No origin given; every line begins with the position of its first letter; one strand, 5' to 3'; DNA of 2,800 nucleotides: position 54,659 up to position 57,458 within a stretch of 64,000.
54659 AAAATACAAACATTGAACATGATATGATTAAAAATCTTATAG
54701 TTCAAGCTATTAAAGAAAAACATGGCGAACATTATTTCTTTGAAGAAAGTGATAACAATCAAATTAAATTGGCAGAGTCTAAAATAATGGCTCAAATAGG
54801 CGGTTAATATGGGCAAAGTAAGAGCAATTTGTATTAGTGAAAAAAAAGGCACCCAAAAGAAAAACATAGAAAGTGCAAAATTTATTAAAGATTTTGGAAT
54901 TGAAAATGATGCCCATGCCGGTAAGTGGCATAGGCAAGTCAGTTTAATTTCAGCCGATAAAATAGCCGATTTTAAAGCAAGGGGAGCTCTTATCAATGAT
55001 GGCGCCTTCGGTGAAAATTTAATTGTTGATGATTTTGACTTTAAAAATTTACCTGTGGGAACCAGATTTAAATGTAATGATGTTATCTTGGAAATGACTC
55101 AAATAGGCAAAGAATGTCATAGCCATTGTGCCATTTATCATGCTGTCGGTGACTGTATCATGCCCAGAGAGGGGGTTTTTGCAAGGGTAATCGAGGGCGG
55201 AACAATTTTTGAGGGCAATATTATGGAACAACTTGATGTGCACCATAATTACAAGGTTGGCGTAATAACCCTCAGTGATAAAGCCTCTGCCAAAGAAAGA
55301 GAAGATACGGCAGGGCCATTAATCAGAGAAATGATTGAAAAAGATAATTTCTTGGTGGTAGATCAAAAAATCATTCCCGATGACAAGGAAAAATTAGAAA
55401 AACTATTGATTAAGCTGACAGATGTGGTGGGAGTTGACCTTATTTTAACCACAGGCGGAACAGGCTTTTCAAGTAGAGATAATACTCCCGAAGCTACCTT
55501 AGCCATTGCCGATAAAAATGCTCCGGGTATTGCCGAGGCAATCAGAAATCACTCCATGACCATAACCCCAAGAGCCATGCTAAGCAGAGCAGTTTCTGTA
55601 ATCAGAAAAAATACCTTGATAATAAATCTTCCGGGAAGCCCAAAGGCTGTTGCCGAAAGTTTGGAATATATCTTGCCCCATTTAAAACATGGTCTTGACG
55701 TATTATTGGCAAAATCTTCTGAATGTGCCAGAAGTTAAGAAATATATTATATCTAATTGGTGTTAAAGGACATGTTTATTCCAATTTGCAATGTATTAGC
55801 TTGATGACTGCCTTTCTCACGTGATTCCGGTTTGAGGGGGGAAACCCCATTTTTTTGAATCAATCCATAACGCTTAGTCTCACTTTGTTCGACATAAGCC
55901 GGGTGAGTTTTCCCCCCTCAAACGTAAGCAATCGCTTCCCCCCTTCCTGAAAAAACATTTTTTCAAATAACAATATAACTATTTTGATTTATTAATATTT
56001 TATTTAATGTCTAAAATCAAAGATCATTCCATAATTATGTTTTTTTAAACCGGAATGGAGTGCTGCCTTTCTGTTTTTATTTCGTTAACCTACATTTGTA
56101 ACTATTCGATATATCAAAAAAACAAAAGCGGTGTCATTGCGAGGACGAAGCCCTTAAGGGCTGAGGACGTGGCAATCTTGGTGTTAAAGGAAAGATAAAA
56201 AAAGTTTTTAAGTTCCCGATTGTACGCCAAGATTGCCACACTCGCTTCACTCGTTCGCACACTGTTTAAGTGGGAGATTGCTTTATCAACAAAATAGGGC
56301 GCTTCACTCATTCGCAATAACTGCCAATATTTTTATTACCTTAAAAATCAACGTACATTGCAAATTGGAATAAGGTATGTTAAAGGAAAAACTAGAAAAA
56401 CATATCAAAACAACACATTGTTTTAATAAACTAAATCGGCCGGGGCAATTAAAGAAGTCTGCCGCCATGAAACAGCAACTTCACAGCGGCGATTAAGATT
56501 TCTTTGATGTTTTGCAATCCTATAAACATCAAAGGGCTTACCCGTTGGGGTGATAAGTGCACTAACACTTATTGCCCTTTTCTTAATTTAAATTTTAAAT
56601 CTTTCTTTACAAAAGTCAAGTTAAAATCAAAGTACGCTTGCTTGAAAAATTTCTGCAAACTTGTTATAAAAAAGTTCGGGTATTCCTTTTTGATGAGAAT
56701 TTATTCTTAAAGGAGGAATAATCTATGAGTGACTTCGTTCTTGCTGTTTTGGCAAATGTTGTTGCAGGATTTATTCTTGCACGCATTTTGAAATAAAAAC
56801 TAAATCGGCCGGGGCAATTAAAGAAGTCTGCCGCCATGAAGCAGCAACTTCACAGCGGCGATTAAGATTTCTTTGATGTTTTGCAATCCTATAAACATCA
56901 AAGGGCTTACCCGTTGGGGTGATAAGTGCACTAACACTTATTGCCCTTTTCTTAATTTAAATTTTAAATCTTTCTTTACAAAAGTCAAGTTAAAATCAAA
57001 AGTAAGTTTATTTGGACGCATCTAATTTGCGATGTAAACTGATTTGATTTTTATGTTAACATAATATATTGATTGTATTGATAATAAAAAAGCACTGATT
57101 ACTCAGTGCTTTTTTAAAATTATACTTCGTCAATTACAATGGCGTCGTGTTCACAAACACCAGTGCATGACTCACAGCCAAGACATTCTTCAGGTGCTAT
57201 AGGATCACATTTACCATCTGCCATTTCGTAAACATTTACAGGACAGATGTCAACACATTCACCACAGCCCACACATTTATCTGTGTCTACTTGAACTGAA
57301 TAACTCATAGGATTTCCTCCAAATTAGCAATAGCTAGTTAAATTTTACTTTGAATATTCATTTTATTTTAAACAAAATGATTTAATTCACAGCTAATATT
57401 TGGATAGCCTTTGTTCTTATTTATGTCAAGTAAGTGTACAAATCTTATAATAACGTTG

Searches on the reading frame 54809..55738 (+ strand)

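Call 78: search_protein_families(library=pfam, proteins=[window:54809-55738:+], max_evalue=0.00001)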
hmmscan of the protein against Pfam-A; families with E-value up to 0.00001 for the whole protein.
window:54809-55738:+ (309 aa): 2 families
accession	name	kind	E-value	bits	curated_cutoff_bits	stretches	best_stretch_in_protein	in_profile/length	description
PF00994.29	MoCF_biosynth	-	3.4e-31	108.3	26.6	1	151-294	1-144/144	Probable molybdopterin binding domain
PF03473.23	MOSC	-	4.1e-10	40.1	22.7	1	35-136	3-116/120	MOSC domain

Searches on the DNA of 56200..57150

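Call 11: search_rna_families(source=window, start=56200, end=57150, threshold=evalue, max_evalue=10, show_alignments=2)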
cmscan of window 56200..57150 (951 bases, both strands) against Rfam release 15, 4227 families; matches with E-value up to 10: 14.
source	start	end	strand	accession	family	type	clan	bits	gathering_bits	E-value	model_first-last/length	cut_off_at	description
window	57058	57146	-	RF01770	rimP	Cis-reg; leader;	-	22.2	47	0.53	1-102/102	no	Gammaprotebacteria rimP leader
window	57057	57122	-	RF02351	psRNA14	Gene; sRNA;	-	20.6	60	1.1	1-84/84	no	Proteobacteria sRNA psRNA14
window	57082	57119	-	RF02432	SpF25_sRNA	Gene; sRNA;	-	19.6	48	2.1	64-102/102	no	Streptococcus sRNA SpF25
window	56989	57113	+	RF02384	FasX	Gene; sRNA;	-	18.9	100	1.4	1-205/205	no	FasX small RNA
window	56675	56953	+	RF01473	rli41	Gene; sRNA;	-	18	55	0.35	1-494/494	no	Listeria sRNA rli41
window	57045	57116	+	RF02057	STnc40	Gene; sRNA;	-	16.9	45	6.3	1-70/70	no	Salmonella enterica sRNA STnc40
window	56604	56720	+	RF02986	FuFi-1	Gene; sRNA;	-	16.6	59.6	0.47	1-175/175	no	FuFi-1 RNA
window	57053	57117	+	RF02377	SurA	Gene; sRNA;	-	16.3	100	0.071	1-279/279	no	SurA sRNA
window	57081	57118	-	RF03474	mir-4766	Gene; miRNA;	-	16.3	72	5.1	1-56/56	no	mir-4766 microRNA precursor family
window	56866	56977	+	RF00619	U6atac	Gene; snRNA; splicing;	CL00009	15.3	33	0.32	1-126/126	no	U6atac minor spliceosomal RNA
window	57074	57128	+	RF03464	mir-465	Gene; miRNA;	CL00136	14.9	65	9.5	1-79/79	no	mir-465 microRNA precursor family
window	57077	57127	-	RF04079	MIR161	Gene; miRNA;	-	14.3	90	9.4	1-136/136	no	MIR161 microRNA precursor family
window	56717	56830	-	RF00405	SNORA44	Gene; snRNA; snoRNA; HACA-box;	CL00036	14.1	55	4.1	1-131/131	no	Small nucleolar RNA SNORA44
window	56470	56616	-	RF04180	BTnc231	Gene; sRNA;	-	13.3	80.4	7.8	1-154/154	no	Bacteroides sRNA BTnc231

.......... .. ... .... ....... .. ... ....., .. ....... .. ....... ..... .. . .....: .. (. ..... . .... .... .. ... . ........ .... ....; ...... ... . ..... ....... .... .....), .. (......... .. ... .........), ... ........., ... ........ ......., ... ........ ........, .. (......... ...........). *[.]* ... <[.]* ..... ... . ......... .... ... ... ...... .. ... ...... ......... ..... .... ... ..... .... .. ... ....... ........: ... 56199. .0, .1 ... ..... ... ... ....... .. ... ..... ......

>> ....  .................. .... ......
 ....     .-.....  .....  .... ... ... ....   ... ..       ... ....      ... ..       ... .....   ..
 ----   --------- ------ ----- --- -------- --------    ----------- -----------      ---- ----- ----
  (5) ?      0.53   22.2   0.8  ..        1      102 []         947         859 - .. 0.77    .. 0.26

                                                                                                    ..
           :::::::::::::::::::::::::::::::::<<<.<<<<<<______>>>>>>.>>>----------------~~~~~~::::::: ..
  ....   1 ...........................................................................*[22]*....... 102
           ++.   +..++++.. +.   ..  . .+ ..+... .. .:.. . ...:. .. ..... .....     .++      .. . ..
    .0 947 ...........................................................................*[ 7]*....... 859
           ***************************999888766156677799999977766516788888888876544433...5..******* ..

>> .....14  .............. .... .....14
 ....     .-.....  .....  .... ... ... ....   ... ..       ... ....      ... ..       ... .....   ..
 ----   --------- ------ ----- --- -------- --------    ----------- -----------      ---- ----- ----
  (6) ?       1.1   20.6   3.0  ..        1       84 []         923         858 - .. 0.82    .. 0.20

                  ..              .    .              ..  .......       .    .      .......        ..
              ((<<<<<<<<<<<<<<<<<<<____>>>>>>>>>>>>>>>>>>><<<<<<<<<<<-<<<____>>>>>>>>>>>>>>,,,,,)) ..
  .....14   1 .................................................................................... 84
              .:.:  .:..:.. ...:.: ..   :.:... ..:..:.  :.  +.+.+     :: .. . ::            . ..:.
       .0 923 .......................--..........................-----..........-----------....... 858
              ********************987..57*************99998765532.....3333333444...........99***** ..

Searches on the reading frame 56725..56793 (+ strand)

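Call 18: search_protein_families(library=pfam, proteins=[window:56725-56793:+], max_evalue=10)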
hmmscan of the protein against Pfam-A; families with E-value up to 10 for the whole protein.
seq(23 aa): 0 families

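Call 19: search_protein_families(library=ncbifam, proteins=[window:56725-56793:+], max_evalue=10)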
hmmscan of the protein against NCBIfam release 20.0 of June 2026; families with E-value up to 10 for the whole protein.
seq(23 aa): 1 family
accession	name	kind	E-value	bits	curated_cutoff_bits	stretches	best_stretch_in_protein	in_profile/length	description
NF047374.1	CD_typeI_toxin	equivalog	0.0038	17.6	60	1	1-19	1-19/51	type I toxin-antitoxin system toxin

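Call 42: search_protein_families(library=phrogs, proteins=[window:56725-56793:+], max_evalue=10)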
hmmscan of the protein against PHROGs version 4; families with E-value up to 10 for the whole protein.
seq(23 aa): 2 families
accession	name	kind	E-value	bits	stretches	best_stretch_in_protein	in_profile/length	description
phrog_738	-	unknown function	0.0044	18.3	1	1-21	1-21/52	-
phrog_11297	-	unknown function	0.072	14.4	1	13-23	17-27/54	-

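Call 43: search_protein_families(library=padloc, proteins=[window:56725-56793:+], max_evalue=10)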
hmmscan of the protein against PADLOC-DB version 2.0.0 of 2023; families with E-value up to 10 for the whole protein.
seq(23 aa): 0 families

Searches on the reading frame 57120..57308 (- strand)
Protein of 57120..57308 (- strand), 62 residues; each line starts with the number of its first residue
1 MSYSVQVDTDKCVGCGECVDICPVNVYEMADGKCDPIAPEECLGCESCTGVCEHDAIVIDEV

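Call 78: search_protein_families(library=pfam, proteins=[window:57120-57308:-], max_evalue=0.00001)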
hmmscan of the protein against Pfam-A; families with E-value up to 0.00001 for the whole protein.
window:57120-57308:- (62 aa): 9 families
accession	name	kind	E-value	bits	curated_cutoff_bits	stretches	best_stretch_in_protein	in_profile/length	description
PF00037.32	Fer4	-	9e-14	51.1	21.1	1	5-27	1-23/24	4Fe-4S binding domain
PF12838.12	Fer4_7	-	1.6e-13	51.3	27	1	11-56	1-52/52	4Fe-4S dicluster domain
PF12837.12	Fer4_6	-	3e-10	40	25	1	5-27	2-24/24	4Fe-4S binding domain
PF12797.12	Fer4_2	-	1.5e-09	37.6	24.5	1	5-24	3-22/22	4Fe-4S binding domain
PF13237.11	Fer4_10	-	8.1e-09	35.7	25.5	1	5-52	2-52/53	4Fe-4S dicluster domain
PF14697.11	Fer4_21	-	1.1e-08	35.6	35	0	5-29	34-59/59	4Fe-4S dicluster domain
PF12800.12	Fer4_4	-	1.2e-07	31.9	24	0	9-24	1-16/17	4Fe-4S binding domain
PF13187.11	Fer4_9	-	1.4e-07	31.9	27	1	11-57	1-52/52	4Fe-4S dicluster domain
PF25160.1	LdpA_Fe-S-bd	-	1.6e-07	31.4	27.6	0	5-29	21-45/49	LdpA Fe-S cluster-binding domain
